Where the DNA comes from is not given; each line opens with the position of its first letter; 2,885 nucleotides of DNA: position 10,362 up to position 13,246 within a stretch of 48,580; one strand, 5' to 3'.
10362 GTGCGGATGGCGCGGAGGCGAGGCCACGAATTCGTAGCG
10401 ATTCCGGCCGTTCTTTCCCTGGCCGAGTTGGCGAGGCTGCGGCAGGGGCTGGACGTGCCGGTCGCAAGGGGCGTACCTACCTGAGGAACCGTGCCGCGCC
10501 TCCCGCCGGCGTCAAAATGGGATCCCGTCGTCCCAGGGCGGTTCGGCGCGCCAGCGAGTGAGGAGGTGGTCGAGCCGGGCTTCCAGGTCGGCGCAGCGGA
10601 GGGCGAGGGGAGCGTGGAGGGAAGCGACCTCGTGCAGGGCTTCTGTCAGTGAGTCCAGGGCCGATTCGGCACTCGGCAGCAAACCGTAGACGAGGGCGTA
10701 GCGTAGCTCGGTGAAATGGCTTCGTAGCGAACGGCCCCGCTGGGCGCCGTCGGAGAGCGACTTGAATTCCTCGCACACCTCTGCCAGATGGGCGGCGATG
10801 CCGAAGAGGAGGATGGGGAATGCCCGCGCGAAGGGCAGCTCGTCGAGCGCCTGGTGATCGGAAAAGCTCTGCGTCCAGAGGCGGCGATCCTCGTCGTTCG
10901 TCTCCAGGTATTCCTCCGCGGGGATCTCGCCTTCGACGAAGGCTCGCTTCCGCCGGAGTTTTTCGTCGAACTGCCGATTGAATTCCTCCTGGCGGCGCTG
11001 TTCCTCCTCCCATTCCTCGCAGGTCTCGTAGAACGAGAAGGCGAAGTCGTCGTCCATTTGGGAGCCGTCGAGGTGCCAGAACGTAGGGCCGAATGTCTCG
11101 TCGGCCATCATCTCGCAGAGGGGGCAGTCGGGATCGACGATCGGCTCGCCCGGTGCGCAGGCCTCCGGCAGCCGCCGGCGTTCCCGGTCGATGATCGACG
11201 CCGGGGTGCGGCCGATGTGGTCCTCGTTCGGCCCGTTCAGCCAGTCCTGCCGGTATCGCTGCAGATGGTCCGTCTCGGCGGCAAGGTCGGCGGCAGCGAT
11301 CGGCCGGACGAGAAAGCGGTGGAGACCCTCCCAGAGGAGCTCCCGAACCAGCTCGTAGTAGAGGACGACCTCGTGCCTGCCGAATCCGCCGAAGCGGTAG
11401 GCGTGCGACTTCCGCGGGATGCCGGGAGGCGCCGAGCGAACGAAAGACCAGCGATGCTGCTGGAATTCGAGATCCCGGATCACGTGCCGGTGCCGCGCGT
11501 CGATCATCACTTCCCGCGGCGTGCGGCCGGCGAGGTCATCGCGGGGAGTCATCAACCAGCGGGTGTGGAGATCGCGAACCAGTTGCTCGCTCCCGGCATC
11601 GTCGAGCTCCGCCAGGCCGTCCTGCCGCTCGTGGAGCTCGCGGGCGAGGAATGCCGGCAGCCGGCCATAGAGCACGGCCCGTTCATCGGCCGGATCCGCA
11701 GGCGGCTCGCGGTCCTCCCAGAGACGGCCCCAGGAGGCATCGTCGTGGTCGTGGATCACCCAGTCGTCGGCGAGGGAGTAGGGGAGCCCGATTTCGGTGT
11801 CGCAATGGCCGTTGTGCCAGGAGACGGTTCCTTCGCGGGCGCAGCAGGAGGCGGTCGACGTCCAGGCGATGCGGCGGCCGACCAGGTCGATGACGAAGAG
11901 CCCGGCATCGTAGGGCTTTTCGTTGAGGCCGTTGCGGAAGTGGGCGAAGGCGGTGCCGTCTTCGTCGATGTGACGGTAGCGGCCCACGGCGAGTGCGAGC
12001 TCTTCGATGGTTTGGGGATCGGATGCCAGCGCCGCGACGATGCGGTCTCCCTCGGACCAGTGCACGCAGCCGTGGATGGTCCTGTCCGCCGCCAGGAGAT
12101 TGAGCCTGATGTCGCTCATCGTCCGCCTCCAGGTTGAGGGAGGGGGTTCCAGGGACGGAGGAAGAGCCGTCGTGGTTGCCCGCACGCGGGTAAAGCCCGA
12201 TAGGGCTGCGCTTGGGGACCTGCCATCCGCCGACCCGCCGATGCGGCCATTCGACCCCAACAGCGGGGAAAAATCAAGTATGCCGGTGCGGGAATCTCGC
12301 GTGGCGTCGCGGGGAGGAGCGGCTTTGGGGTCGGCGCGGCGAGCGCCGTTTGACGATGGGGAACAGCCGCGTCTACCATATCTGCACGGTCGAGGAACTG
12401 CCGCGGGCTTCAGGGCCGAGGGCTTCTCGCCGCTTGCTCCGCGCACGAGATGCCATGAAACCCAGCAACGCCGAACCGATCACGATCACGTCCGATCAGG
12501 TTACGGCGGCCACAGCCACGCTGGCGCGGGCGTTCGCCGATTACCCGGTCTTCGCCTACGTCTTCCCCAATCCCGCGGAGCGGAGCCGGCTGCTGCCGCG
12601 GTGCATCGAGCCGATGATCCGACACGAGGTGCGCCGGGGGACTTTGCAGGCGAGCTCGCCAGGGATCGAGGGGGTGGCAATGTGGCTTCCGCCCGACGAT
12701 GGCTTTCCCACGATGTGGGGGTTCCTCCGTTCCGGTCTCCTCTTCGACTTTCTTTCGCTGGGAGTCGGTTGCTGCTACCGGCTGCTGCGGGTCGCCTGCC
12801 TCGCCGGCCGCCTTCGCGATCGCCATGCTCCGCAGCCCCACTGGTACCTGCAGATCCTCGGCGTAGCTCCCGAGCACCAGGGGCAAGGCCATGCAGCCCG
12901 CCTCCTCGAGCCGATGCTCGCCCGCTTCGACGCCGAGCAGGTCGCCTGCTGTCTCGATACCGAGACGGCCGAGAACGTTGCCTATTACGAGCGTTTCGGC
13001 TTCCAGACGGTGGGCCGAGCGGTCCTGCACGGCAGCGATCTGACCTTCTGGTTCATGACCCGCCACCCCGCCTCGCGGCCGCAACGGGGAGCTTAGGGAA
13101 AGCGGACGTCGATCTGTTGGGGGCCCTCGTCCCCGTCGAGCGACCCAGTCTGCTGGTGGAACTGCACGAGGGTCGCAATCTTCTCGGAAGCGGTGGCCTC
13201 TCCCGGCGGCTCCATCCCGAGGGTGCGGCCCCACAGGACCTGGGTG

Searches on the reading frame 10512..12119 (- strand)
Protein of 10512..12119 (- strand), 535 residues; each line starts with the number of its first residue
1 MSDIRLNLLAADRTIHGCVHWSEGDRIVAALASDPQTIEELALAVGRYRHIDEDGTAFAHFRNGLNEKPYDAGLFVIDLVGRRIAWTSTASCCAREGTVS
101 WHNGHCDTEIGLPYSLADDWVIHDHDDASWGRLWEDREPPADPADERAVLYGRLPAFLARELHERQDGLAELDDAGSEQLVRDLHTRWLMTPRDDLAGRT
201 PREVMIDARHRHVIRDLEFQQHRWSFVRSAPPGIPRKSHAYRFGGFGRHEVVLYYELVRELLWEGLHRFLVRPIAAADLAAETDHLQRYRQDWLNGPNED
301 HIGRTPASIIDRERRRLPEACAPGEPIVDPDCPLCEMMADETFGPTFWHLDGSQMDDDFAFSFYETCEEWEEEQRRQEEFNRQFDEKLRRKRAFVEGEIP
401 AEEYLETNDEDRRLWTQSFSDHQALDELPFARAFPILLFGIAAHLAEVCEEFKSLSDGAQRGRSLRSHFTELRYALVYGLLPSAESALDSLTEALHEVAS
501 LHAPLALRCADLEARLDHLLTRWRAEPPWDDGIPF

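Call 37: search_protein_families(library=pfam, proteins=[window:10512-12119:-], max_evalue=0.01)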
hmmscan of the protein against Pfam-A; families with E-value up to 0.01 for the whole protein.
window:10512-12119:- (535 aa): 1 family
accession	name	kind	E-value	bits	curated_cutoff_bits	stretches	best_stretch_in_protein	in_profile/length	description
PF09722.15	Xre_MbcA_ParS_C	-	5.9e-05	23.4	24.5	0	186-205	13-32/51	Antitoxin Xre/MbcA/ParS C-terminal toxin-binding domain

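Call 57: find_encoding_contigs(protein=window:10512-12119:-, flank=10000, max_places=10)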
Protein window:10512-12119:- (535 aa): 3 contigs read that carry it; 2 places shown.
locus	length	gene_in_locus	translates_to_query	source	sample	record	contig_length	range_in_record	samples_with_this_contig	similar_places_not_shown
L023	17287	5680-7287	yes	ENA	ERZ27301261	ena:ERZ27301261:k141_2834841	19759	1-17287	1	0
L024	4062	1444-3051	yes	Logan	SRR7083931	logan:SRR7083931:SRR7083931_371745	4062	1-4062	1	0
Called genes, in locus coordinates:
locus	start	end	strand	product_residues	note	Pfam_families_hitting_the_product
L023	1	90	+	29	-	?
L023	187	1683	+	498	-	PF01225:Mur_ligase, PF08245:Mur_ligase_M, PF02875:Mur_ligase_C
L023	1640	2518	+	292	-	PF01565:FAD_binding_4, PF02873:MurB_C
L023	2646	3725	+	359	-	PF01820:Dala_Dala_lig_N (weak), PF07478:Dala_Dala_lig_C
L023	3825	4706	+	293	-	-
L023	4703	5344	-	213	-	PF00583:Acetyltransf_1, PF13508:Acetyltransf_7, PF13673:Acetyltransf_10 (weak)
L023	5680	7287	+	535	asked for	-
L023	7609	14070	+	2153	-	-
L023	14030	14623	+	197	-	-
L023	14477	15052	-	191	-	PF18955:DUF5698, PF10035:DUF2179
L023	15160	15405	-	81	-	PF04972:BON (weak)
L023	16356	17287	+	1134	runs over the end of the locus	?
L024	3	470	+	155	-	?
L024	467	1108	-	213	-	PF00583:Acetyltransf_1, PF13508:Acetyltransf_7, PF13673:Acetyltransf_10 (weak)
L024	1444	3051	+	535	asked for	-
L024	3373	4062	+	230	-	?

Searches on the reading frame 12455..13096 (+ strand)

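Call 37: search_protein_families(library=pfam, proteins=[window:12455-13096:+], max_evalue=0.01)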
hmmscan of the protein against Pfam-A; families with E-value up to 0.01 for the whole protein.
window:12455-13096:+ (213 aa): 4 families
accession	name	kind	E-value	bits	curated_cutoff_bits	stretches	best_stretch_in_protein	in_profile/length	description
PF13508.13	Acetyltransf_7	-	1.6e-08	35.2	27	1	114-184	16-83/84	Acetyltransferase (GNAT) domain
PF00583.31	Acetyltransf_1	-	6.7e-08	33.2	20.7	1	113-183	45-116/116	Acetyltransferase (GNAT) family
PF13673.13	Acetyltransf_10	-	5.9e-06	26.7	23.6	1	131-188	53-112/128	Acetyltransferase (GNAT) domain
PF13527.13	Acetyltransf_9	-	0.00011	22.7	25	1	134-185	77-126/127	Acetyltransferase (GNAT) domain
